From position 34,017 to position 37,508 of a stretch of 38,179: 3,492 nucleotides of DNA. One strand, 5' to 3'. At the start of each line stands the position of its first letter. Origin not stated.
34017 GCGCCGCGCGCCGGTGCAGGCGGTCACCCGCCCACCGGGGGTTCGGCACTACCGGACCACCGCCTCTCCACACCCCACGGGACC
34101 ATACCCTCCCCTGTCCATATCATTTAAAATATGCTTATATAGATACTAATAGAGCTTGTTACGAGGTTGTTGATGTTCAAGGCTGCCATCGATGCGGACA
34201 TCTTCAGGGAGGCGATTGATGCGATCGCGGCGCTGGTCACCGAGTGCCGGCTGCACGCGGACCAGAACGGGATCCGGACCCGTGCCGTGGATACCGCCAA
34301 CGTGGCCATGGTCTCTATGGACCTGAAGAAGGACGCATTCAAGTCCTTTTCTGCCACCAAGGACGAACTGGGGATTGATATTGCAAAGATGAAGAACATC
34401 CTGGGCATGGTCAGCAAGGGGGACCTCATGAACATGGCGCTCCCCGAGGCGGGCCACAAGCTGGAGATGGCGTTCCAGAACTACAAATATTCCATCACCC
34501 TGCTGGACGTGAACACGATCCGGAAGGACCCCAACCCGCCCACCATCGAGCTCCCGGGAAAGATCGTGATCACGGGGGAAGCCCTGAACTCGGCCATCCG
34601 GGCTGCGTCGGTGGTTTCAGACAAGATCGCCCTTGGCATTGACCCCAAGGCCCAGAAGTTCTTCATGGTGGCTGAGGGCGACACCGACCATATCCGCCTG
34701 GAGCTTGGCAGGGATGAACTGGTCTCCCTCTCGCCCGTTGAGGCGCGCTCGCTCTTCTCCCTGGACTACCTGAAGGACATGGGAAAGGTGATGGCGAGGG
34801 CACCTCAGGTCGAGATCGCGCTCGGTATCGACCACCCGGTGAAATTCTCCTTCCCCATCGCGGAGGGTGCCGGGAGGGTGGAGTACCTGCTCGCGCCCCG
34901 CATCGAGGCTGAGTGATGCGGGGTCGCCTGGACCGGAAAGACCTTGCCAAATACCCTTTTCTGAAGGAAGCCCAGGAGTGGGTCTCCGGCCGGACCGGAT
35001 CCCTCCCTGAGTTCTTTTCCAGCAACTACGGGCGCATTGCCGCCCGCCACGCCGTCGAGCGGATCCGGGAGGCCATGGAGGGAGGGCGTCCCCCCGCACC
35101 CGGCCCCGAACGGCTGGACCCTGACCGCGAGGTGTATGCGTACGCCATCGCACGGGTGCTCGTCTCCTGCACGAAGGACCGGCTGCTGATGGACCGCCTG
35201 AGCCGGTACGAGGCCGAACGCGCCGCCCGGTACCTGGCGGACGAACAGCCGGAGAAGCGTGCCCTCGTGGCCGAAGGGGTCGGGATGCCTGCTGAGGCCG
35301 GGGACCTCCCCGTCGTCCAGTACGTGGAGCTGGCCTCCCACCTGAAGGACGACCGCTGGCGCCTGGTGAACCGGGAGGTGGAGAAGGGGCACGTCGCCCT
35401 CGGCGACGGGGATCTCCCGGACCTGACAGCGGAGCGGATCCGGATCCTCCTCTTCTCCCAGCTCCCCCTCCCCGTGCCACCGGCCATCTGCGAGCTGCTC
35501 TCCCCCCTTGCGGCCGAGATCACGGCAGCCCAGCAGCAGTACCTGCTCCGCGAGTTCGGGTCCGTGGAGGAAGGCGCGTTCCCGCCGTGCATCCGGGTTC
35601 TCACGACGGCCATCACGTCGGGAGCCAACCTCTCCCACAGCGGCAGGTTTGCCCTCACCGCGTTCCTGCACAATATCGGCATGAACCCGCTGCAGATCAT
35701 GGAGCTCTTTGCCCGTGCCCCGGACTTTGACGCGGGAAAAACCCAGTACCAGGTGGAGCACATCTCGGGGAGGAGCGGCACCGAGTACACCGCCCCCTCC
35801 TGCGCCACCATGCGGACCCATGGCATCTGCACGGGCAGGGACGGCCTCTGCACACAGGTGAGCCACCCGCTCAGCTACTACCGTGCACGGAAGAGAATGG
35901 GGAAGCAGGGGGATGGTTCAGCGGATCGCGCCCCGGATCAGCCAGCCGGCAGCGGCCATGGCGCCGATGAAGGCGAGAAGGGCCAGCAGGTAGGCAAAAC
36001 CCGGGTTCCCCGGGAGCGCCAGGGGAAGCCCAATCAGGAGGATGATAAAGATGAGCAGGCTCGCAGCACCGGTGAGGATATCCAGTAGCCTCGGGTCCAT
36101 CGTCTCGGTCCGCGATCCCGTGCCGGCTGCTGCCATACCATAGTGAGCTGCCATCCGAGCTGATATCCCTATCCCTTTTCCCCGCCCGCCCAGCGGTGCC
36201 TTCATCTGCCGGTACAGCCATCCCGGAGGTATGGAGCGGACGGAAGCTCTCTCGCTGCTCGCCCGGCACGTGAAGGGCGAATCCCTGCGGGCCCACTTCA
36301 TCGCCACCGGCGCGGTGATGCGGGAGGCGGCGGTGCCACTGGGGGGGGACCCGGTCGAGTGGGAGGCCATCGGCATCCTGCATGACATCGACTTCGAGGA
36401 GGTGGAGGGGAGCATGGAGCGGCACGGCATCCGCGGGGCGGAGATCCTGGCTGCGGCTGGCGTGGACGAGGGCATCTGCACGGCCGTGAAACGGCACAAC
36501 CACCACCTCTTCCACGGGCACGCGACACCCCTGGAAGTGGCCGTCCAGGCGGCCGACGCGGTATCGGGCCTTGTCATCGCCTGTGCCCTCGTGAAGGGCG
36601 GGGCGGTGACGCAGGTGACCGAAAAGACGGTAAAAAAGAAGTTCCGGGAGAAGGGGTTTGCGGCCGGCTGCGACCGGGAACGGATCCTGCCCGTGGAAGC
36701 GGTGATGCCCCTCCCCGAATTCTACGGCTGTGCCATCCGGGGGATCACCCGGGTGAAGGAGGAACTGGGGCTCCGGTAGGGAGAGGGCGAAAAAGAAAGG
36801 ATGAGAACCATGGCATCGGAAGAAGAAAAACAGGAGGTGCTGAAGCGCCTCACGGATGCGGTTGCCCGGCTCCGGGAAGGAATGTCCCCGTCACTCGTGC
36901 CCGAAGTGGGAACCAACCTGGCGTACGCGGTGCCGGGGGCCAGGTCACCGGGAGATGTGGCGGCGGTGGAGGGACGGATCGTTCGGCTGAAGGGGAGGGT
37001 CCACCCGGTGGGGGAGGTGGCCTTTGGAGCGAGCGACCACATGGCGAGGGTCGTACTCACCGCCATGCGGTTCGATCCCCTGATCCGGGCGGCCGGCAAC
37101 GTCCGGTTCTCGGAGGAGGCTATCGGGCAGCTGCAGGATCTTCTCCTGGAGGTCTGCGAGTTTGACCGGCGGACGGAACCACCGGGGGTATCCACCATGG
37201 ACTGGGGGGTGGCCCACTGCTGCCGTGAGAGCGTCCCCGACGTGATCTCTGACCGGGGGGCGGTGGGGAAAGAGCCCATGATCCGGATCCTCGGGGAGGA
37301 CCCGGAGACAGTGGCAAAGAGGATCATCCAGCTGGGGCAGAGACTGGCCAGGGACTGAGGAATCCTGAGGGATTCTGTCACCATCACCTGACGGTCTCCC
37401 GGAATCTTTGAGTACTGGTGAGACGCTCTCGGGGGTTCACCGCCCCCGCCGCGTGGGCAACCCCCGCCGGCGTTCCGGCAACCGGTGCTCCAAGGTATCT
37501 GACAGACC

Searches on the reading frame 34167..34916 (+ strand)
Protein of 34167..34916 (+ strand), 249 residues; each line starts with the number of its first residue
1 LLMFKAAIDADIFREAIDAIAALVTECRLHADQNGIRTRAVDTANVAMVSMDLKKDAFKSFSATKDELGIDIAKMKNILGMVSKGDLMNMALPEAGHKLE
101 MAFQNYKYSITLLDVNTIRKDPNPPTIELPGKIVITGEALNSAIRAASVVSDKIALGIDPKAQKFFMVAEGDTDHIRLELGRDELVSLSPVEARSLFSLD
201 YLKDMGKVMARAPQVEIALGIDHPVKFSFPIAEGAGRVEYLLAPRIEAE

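Call 61: search_protein_families(library=pfam, proteins=[window:34167-34916:+], max_evalue=0.1)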
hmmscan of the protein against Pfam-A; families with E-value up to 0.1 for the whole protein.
window:34167-34916:+ (249 aa): 3 families
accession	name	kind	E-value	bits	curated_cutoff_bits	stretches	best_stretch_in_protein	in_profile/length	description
PF00705.23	PCNA_N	-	6.5e-14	52.2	20.3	1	9-108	8-108/127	Proliferating cell nuclear antigen, N-terminal domain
PF02747.20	PCNA_C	-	5.8e-05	23.7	23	1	195-244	79-127/128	Proliferating cell nuclear antigen, C-terminal domain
PF18062.7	RE_AspBHI_N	-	0.046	13.7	27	1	98-120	135-157/185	Restriction endonuclease AspBHI N-terminal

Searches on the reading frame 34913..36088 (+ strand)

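Call 61: search_protein_families(library=pfam, proteins=[window:34913-36088:+], max_evalue=0.1)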
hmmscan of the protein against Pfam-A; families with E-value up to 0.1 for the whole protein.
window:34913-36088:+ (391 aa): 2 families
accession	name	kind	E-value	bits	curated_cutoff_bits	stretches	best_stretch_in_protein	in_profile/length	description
PF04104.19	DNA_primase_lrg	-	6.9e-26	91.6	22.4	1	136-312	9-209/266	Eukaryotic and archaeal DNA primase, large subunit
PF17837.6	4PPT_N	-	0.083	13.4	27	0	243-275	19-51/68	4'-phosphopantetheinyl transferase N-terminal domain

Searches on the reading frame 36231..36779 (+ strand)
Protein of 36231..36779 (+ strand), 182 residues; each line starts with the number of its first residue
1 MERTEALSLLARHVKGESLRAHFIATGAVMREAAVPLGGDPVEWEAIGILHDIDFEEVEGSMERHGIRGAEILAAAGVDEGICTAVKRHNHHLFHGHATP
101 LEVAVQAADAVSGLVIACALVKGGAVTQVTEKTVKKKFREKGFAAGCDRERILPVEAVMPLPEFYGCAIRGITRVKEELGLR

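Call 69: search_protein_families(library=pfam, proteins=[window:36231-36779:+], max_evalue=0.001)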
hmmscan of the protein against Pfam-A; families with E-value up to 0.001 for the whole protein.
window:36231-36779:+ (182 aa): 1 family
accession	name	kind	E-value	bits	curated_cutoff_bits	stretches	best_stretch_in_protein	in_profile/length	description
PF01966.28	HD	-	4.6e-07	30.6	22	1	21-112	3-114/116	HD domain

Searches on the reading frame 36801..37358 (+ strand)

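Call 69: search_protein_families(library=pfam, proteins=[window:36801-37358:+], max_evalue=0.001)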
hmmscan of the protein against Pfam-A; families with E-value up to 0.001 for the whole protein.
window:36801-37358:+ (185 aa): 1 family
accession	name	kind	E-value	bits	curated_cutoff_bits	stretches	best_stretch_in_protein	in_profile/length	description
PF10120.14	ThiN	-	9.7e-63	211.2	25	1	17-176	2-164/165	Thiamine-phosphate synthase ThiN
